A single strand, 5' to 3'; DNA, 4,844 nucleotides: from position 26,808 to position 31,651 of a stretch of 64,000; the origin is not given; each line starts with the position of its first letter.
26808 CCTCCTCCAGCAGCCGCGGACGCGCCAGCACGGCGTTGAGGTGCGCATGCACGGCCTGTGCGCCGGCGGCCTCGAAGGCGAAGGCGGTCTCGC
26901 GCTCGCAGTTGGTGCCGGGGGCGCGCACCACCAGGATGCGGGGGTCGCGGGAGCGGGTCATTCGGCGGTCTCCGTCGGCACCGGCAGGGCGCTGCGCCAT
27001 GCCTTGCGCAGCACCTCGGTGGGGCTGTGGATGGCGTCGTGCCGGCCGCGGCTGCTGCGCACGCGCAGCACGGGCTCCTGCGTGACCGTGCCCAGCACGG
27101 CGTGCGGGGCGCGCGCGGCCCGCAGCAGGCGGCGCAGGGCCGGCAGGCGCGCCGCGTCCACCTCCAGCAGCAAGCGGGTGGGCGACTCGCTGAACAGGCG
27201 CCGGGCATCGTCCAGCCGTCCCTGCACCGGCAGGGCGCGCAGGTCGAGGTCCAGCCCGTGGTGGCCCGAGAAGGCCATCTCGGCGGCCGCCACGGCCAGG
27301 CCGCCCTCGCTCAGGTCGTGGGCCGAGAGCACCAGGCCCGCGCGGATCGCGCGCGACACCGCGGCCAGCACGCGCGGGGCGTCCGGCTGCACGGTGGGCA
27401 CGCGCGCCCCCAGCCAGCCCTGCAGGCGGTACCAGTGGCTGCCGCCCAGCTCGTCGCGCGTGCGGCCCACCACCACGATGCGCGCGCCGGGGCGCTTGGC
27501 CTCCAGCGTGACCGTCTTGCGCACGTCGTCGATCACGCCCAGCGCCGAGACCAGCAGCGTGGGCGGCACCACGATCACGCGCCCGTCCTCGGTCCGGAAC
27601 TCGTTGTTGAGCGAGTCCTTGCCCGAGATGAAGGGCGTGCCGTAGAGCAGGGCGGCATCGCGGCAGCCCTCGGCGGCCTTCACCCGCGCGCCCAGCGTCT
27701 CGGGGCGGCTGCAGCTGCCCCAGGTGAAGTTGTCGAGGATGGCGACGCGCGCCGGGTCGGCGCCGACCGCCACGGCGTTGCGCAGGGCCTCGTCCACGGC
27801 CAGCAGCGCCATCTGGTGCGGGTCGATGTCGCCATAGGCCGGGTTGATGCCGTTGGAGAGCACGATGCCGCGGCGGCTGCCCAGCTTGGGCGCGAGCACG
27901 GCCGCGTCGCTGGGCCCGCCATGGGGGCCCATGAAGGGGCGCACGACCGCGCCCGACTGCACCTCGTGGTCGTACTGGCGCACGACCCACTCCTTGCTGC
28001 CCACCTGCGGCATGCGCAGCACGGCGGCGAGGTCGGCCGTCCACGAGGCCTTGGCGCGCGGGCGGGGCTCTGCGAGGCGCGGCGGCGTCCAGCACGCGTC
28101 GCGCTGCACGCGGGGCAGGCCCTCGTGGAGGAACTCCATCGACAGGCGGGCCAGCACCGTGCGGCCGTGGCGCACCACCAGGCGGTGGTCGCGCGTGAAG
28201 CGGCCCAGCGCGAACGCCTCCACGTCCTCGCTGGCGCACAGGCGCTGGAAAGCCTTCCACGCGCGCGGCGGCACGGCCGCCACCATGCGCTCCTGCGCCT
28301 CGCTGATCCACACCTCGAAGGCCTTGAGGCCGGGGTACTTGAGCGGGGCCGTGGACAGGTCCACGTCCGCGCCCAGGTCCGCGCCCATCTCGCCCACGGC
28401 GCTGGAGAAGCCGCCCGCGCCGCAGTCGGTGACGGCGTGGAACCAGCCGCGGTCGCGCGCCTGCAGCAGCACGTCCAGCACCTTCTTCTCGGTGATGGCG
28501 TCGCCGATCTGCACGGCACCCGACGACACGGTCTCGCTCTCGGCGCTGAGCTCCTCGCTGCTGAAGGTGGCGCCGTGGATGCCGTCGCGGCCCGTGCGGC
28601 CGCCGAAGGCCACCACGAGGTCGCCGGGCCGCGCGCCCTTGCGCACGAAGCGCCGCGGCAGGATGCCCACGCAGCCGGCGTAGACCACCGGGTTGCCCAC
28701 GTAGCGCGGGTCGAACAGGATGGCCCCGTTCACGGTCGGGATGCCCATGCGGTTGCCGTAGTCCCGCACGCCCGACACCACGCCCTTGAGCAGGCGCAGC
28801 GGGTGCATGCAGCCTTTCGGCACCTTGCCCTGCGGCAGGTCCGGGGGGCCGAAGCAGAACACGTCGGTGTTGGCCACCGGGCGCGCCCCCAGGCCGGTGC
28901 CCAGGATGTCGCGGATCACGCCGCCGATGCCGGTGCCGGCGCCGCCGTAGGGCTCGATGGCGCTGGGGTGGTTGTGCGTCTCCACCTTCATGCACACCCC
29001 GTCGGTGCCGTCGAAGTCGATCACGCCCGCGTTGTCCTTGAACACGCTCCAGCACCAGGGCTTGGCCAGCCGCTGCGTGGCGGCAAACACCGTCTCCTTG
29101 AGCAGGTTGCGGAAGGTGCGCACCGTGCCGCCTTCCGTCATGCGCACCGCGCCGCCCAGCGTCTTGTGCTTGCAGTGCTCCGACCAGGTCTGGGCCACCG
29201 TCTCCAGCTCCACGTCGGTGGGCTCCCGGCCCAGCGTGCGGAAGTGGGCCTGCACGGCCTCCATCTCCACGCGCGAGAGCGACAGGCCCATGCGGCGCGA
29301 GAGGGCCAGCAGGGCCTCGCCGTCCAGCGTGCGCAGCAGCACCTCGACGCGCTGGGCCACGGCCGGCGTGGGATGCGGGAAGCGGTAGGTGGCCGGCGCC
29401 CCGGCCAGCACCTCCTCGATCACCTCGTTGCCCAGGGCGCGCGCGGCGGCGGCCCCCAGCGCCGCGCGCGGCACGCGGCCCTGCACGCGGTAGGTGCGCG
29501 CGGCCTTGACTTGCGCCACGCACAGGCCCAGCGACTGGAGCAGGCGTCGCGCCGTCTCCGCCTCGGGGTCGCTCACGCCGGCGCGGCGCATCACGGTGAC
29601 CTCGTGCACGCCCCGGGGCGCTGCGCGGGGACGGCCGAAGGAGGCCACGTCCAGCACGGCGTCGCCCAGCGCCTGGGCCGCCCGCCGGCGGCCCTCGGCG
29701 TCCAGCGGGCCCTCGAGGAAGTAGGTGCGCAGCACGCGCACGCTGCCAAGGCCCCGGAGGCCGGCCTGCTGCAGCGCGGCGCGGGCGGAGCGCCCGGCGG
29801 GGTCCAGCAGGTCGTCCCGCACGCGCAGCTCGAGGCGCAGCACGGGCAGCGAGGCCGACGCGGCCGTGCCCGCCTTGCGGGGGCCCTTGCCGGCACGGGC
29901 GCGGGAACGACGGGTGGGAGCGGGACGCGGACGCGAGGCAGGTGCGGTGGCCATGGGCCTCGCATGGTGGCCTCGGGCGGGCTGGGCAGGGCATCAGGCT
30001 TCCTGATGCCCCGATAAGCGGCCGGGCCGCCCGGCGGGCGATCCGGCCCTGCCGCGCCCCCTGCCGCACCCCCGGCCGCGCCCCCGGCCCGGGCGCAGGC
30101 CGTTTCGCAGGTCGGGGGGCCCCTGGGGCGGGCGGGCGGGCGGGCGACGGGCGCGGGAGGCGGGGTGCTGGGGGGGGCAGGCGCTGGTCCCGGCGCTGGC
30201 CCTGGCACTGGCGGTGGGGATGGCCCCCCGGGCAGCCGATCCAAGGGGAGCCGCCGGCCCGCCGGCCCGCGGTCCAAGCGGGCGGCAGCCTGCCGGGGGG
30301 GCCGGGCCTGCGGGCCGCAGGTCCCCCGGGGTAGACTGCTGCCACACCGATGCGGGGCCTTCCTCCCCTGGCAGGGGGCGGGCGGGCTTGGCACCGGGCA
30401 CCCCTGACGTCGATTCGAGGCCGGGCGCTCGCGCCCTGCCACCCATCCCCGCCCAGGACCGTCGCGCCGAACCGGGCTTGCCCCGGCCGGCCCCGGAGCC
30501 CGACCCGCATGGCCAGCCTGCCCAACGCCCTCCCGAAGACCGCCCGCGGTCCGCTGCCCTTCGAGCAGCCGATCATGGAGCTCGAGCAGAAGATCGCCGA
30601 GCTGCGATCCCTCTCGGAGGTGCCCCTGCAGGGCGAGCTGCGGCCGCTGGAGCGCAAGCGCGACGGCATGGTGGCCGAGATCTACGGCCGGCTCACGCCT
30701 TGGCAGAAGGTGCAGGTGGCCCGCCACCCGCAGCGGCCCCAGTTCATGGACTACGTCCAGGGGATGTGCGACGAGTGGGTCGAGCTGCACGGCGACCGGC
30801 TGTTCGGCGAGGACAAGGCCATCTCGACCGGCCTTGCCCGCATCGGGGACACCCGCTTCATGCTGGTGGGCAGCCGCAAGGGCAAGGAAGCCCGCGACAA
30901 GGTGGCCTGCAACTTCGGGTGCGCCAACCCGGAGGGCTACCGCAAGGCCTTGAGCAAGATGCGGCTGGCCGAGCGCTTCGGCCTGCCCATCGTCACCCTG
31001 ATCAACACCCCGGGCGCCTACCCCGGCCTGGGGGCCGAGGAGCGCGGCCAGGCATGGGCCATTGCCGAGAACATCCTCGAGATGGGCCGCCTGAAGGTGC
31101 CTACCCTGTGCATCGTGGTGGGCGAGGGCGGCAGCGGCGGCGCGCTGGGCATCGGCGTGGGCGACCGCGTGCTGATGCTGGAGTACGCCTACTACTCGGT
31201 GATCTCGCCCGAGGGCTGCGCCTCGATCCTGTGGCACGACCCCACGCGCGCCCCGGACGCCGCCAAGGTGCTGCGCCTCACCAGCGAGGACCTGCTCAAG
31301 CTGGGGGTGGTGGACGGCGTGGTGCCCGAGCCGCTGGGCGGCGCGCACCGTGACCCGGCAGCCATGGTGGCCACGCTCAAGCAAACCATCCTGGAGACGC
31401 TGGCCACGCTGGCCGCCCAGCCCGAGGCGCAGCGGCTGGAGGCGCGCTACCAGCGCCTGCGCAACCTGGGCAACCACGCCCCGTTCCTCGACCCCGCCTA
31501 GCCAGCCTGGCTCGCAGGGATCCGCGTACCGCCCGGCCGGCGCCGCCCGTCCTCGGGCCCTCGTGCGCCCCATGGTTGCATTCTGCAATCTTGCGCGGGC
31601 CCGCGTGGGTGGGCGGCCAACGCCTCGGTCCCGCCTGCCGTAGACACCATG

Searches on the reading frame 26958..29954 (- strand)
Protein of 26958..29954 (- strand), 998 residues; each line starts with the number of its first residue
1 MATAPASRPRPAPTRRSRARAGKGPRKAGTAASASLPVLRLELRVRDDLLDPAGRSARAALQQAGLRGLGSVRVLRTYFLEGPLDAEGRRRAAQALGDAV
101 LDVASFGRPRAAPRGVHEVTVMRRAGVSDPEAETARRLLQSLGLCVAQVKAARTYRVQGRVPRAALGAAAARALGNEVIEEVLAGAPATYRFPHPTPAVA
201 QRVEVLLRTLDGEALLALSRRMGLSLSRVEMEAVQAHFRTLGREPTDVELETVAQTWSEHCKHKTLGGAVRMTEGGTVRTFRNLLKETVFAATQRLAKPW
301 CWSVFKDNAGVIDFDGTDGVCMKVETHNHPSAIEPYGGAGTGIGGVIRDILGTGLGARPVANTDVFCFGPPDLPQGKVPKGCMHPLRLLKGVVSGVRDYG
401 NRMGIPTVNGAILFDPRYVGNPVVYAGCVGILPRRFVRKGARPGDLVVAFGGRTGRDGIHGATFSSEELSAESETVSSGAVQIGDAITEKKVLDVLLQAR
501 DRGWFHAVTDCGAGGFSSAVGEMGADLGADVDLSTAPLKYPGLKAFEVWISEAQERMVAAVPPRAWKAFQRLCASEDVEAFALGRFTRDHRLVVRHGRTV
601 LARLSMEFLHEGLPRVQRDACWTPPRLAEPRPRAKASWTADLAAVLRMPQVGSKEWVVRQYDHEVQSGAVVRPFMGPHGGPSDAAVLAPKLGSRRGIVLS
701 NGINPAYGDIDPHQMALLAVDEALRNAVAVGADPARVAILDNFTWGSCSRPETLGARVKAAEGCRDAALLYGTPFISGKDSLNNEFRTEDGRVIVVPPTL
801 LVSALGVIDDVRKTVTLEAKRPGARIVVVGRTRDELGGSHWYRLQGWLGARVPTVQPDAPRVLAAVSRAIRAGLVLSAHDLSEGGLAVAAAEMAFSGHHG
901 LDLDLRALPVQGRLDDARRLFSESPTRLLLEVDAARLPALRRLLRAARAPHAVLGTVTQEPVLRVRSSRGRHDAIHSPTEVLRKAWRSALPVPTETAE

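Call 22: search_protein_families(library=pfam, proteins=[window:26958-29954:-], max_evalue=0.001)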
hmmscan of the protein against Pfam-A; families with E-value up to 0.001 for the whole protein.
window:26958-29954:- (998 aa): 4 families
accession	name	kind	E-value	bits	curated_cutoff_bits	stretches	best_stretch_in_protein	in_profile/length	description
PF02769.27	AIRS_C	-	4.8e-49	166.9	23.1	2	442-595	1-154/156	AIR synthase related protein, C-terminal domain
PF00586.29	AIRS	-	1.6e-29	103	24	2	307-431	2-111/112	AIR synthase related protein, N-terminal domain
PF18072.6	FGAR-AT_linker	-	5.8e-19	68.8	26.6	1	217-264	3-50/50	Formylglycinamide ribonucleotide amidotransferase linker domain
PF02700.19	PurS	-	7.1e-10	39.4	22.2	1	118-182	3-73/77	Phosphoribosylformylglycinamidine (FGAM) synthase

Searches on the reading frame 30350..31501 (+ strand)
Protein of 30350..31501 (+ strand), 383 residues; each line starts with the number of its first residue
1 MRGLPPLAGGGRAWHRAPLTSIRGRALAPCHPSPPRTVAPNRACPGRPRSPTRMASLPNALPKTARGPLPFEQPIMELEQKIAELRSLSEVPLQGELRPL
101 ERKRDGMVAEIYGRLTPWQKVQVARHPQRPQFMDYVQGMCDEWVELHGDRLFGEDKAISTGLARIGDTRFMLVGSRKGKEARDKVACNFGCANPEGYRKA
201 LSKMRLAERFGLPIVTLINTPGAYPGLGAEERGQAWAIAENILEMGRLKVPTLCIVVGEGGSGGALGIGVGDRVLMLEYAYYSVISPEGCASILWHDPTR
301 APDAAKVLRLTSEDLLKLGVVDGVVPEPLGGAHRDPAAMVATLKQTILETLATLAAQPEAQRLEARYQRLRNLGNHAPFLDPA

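Call 22: search_protein_families(library=pfam, proteins=[window:30350-31501:+], max_evalue=0.001)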
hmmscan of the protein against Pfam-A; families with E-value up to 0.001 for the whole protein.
window:30350-31501:+ (383 aa): 2 families
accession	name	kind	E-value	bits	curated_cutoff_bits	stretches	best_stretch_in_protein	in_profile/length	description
PF03255.19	ACCA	-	1.8e-133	445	23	1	69-374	2-310/310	Acetyl co-enzyme A carboxylase carboxyltransferase-like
PF01039.27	Carboxyl_trans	-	1.3e-13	50.8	22.3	1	157-300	283-422/493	Carboxyl transferase domain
